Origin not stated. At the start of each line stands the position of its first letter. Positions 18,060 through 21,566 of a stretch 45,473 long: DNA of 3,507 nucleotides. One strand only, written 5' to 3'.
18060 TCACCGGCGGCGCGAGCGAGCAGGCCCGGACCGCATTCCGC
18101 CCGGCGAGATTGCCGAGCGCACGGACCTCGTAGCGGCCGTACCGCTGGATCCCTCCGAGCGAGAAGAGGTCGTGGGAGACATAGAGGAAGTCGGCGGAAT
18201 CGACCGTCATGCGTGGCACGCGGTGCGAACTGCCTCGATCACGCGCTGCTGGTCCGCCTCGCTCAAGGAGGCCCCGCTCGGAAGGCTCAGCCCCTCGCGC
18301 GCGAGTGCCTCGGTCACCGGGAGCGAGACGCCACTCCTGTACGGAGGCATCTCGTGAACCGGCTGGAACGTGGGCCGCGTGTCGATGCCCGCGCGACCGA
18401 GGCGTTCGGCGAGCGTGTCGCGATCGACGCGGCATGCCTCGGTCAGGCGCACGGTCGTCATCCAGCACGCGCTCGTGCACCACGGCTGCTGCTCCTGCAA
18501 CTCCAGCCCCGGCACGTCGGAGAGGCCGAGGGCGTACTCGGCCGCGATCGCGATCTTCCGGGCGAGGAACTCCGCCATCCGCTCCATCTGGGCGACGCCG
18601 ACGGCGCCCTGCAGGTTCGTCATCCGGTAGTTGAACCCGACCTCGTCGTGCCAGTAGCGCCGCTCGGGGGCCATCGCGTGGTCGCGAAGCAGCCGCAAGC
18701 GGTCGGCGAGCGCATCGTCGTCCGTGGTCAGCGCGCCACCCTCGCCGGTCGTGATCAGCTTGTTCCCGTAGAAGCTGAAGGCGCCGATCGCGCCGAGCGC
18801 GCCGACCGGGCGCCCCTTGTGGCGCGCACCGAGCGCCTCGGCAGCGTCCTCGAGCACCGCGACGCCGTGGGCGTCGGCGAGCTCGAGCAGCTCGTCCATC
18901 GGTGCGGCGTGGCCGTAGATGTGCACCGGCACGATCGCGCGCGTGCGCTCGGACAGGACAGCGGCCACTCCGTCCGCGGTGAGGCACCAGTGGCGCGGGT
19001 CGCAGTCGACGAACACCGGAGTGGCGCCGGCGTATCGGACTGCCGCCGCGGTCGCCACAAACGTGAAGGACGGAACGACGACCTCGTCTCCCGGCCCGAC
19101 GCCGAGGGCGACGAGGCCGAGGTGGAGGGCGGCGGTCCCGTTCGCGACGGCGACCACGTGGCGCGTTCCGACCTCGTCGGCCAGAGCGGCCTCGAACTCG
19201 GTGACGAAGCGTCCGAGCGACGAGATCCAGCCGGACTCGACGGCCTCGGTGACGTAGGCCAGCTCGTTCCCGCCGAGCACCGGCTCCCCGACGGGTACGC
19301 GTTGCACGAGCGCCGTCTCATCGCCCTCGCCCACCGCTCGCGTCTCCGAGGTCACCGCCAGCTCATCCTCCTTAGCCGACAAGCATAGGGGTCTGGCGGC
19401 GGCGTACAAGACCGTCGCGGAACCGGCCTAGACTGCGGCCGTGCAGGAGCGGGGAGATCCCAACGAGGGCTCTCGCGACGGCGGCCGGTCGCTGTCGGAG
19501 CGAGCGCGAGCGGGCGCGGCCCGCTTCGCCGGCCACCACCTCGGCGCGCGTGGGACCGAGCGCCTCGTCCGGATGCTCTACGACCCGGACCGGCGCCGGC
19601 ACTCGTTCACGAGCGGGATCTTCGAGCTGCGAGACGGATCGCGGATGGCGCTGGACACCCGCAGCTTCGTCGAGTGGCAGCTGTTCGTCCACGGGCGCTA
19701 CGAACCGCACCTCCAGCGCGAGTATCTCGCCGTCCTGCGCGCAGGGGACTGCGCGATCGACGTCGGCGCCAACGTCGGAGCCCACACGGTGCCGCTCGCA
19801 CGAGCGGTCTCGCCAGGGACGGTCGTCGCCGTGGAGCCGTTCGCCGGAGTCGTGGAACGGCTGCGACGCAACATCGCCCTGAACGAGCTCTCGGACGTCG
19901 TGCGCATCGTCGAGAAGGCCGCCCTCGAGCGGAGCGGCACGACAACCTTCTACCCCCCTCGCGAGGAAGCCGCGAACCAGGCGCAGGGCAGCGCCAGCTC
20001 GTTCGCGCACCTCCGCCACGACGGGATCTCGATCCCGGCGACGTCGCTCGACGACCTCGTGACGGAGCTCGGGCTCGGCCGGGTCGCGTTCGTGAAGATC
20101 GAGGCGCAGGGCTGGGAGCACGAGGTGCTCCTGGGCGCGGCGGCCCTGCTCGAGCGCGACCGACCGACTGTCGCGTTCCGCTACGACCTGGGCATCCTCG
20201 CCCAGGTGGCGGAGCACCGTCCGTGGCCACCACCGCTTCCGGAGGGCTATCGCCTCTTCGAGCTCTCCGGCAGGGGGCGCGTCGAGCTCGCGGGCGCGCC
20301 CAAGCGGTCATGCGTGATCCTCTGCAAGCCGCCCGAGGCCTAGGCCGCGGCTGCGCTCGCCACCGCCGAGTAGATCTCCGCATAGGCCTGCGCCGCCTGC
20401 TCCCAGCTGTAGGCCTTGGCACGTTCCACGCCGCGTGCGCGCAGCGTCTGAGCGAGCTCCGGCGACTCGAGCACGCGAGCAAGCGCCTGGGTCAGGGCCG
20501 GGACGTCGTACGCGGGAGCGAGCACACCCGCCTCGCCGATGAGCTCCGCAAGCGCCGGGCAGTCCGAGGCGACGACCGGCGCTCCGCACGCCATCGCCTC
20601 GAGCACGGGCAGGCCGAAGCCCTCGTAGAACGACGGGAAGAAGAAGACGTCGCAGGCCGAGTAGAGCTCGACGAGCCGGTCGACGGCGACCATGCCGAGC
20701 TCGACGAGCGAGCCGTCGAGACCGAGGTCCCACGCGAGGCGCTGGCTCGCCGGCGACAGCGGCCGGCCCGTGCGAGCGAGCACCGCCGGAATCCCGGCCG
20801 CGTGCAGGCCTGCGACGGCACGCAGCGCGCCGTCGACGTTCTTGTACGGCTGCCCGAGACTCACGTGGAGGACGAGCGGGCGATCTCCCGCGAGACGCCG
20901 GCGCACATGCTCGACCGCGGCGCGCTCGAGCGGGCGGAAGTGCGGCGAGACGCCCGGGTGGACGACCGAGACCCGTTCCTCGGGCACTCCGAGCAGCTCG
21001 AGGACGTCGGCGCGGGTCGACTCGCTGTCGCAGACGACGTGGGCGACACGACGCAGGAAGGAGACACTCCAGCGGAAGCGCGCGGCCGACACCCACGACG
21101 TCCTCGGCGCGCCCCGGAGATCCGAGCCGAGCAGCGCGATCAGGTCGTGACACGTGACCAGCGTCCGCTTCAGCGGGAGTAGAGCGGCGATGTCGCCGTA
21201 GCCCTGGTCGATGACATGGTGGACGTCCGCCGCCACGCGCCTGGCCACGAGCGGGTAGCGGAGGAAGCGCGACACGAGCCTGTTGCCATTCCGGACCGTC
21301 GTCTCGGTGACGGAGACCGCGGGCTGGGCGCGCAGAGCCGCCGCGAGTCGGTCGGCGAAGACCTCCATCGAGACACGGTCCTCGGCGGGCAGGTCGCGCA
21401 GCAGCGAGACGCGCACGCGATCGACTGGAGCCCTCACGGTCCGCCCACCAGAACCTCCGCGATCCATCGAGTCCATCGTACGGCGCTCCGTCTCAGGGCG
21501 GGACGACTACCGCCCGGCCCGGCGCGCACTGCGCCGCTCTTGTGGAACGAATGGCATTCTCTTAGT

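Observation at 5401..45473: A ~40-kb Wzx/Wzy glycan locus combining UDP-, GDP- and CDP-activated unusual sugars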

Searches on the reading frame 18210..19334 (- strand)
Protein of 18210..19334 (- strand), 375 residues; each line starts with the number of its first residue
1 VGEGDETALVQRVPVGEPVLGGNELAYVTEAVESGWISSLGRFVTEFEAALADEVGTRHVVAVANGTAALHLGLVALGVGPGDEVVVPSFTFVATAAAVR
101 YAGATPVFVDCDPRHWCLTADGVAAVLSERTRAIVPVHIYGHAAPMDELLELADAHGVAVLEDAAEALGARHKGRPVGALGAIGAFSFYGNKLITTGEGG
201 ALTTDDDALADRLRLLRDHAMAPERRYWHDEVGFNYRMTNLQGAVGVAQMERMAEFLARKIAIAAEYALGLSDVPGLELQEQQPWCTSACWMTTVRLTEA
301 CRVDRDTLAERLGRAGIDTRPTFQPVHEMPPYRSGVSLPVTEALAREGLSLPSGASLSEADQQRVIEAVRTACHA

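Call 8: search_protein_families(library=pfam, proteins=[window:18210-19334:-])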
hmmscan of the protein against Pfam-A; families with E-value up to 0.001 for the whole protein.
window:18210-19334:- (375 aa): 3 families
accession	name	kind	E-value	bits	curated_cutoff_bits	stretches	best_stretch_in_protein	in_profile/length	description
PF01041.23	DegT_DnrJ_EryC1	-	3e-124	415.4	19.8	1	22-370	5-360/360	DegT/DnrJ/EryC1/StrS aminotransferase family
PF00155.27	Aminotran_1_2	-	2.9e-09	37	19.7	1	45-165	45-187/361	Aminotransferase class I and II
PF01212.27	Beta_elim_lyase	-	2.1e-05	24.5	27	1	44-281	34-275/288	Beta-eliminating lyase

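Call 12: search_protein_families(library=ncbifam, proteins=[window:18210-19334:-], max_evalue=0.00001)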
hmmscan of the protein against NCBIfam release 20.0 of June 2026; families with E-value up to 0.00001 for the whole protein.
window:18210-19334:- (375 aa): 16 families
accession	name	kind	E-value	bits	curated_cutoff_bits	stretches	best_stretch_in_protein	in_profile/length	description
TIGR04181.1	NHT_00031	hypoth_equivalog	2.1e-110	369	420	1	13-354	1-359/359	LegC family aminotransferase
TIGR03588.1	PseC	equivalog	4.4e-90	302.3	423.5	1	14-372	3-379/380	UDP-4-amino-4,6-dideoxy-N-acetyl-beta-L-altrosamine transaminase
TIGR04427.1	PLP_DesI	equivalog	6.6e-79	265.8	650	1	4-373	12-383/390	dTDP-4-dehydro-6-deoxyglucose aminotransferase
NF008658.2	PRK11658.1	equivalog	2.5e-74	250.2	631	1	13-371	5-375/379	UDP-4-amino-4-deoxy-L-arabinose aminotransferase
NF008687.0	PRK11706.1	equivalog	3.8e-66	223.4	375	1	13-371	2-372/375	dTDP-4-amino-4,6-dideoxygalactose transaminase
TIGR02379.1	ECA_wecE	subfamily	9.3e-53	179.3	434.85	1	13-369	2-371/376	dTDP-4-amino-4,6-dideoxy-D-glucose transaminase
NF011936.0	PRK15407.1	equivalog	4.5e-50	170.6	423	2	11-219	35-250/440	lipopolysaccharide biosynthesis protein RfbH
NF006488.0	PRK08912.1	equivalog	3.2e-10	39.5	498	1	58-140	88-172/387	aminotransferase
NF004770.0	PRK06108.1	subfamily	1.7e-07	30.4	422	1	53-162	92-208/396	pyridoxal phosphate-dependent aminotransferase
NF005817.0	PRK07683.1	equivalog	2.6e-07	29.7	575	1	63-138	95-172/387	aminotransferase A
NF041364.1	GntC_guanitoxin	equivalog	4.7e-07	29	415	1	61-163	63-173/356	guanitoxin biosynthesis PLP-dependent (S)-gamma-hydroxy-L-arginine cyclodehydratase GntC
NF002878.0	PRK03321.1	subfamily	4.7e-07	28.9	374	1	44-135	59-150/352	histidinol-phosphate transaminase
NF009079.0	PRK12414.1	subfamily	5.3e-07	29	481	1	59-135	92-167/384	methionine aminotransferase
NF005601.0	PRK07337.1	equivalog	1.4e-06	27.7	496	0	48-151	86-192/394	pyridoxal phosphate-dependent aminotransferase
NF006569.0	PRK09082.1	subfamily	2.4e-06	26.9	420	1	58-135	91-168/386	methionine aminotransferase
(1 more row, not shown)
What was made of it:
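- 17029..19334 (-): DegT/PseC/LegC-like aminotransferase (18207-19334) and GT4 (17029-18210). PF01041 415.4 bits (call 8); TIGR04181 369 < 420 (call 12)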

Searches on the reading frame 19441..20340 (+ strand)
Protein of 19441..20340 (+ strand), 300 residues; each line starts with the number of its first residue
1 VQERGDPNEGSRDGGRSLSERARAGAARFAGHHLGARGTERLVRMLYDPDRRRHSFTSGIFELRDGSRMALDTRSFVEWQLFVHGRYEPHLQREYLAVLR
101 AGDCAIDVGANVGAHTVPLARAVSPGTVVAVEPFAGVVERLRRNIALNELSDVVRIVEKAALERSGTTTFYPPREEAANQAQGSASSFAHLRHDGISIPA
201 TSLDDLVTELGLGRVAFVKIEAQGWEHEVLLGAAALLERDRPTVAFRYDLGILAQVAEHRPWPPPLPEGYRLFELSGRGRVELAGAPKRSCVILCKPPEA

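Call 8: search_protein_families(library=pfam, proteins=[window:19441-20340:+])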
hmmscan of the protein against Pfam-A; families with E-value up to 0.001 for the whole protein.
window:19441-20340:+ (300 aa): 3 families
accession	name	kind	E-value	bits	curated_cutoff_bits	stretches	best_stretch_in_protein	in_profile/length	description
PF05050.19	Methyltransf_21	-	6.8e-16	59.3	22.7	1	107-245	1-144/173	Methyltransferase FkbM domain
PF02475.24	TRM5-TYW2_MTfase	-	9.7e-06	26.1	28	1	98-159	33-94/164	TRM5/TYW2 methyltransferase domain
PF05575.17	V_cholerae_RfbT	-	0.00033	20.5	27.9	1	104-149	82-127/286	Vibrio cholerae RfbT protein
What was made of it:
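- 19441..20343 (+): FkbM-family methyltransferase. PF05050 59.3 bits (call 8)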

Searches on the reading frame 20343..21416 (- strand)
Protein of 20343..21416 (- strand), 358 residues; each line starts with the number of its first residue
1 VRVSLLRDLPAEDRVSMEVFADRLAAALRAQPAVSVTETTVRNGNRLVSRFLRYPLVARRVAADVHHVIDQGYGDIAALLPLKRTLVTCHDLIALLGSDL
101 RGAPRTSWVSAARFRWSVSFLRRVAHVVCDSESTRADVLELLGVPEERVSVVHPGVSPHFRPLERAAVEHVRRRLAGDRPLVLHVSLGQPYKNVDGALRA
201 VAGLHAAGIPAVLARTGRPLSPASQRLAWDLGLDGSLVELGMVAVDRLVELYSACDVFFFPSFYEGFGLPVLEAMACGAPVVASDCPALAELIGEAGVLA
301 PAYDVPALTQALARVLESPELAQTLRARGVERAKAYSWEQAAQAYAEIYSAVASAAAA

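Call 8: search_protein_families(library=pfam, proteins=[window:20343-21416:-])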
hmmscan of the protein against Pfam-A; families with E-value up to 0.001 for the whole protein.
window:20343-21416:- (358 aa): 5 families
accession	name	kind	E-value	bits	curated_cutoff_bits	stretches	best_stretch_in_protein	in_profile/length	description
PF00534.26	Glycos_transf_1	-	5.7e-28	98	26.4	1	174-329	10-169/172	Glycosyl transferases group 1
PF13692.12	Glyco_trans_1_4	-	4.9e-27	95.4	27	1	180-317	2-141/142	Glycosyl transferases group 1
PF13439.12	Glyco_transf_4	-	1.1e-12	48.8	28.5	1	17-158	22-168/170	Glycosyltransferase Family 4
PF13524.12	Glyco_trans_1_2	-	4.5e-09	36.8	25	1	237-345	29-142/144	Glycosyl transferase-like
PF20706.3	GT4-conflict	-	1.6e-08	34.4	26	1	245-343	272-383/385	Family 4 Glycosyltransferase in conflict systems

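Call 72: search_protein_families(library=ncbifam, proteins=[window:20343-21416:-], max_evalue=1e-10)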
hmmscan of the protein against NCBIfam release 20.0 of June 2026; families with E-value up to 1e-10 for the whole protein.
window:20343-21416:- (358 aa): 13 families
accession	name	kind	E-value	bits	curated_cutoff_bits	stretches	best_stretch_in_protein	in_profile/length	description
TIGR03449.1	mycothiol_MshA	equivalog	4.1e-28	98.4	462.5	1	125-353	166-404/406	D-inositol-3-phosphate glycosyltransferase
TIGR04047.1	MSMEG_0565_glyc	hypoth_equivalog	7.7e-25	87.7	259.85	1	225-350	246-372/373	MSMEG_0565 family glycosyltransferase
TIGR02149.1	glgA_Coryne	subfamily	1e-22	80.8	302.4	1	125-352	146-390/391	glycogen synthase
TIGR03999.1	thiol_BshA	equivalog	2.3e-22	79.5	273.7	1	123-352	144-373/375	N-acetyl-alpha-D-glucosaminyl L-malate synthase BshA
TIGR03088.1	stp2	hypoth_equivalog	4.4e-19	68.8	409.05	1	128-351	141-372/374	TIGR03088 family PEP-CTERM/XrtA system glycosyltransferase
NF041876.1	EPS_EpsE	equivalog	9.9e-17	61.2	400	1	190-335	225-378/389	exopolysaccharide biosynthesis GT4 family glycosyltransferase EpsE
TIGR04063.1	stp3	hypoth_equivalog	6.5e-16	58.2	442.05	1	120-352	154-395/397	TIGR04063 family PEP-CTERM/XrtA system glycosyltransferase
NF038295.1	EPS_HpsP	equivalog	6.8e-16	58.2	550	1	136-352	166-387/388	hormogonium polysaccharide biosynthesis glycosyltransferase HpsP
NF053787.1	GlcN_PG_synth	equivalog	7.5e-16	57.9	480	1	119-352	139-359/361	N-acetylglucosaminyl phosphatidylglycerol synthase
NF038229.1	Glyco4_Geo_Pelo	equivalog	1.5e-15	57.1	400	1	115-352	101-336/338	GPMC system family 4 glycosyltransferase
NF053513.1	Gtran_IagA_BgsA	equivalog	1.7e-12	47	460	1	241-353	222-332/333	LTA glycolipid anchor biosynthesis glycosyltransferase, IagA/BgsA family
NF038298.1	EPS_HpsO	equivalog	9.2e-12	44.4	575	1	264-350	298-385/388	hormogonium polysaccharide biosynthesis glycosyltransferase HpsO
NF047684.1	TeichurnBiosyTuaC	equivalog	1.7e-11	43.7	550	1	92-353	136-390/391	teichuronic acid biosynthesis protein TuaC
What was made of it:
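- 20340..21416 (-): GT4, divergent from the SQ synthase gene. Pfam call 8; no specific NCBIfam assignment (call 72)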
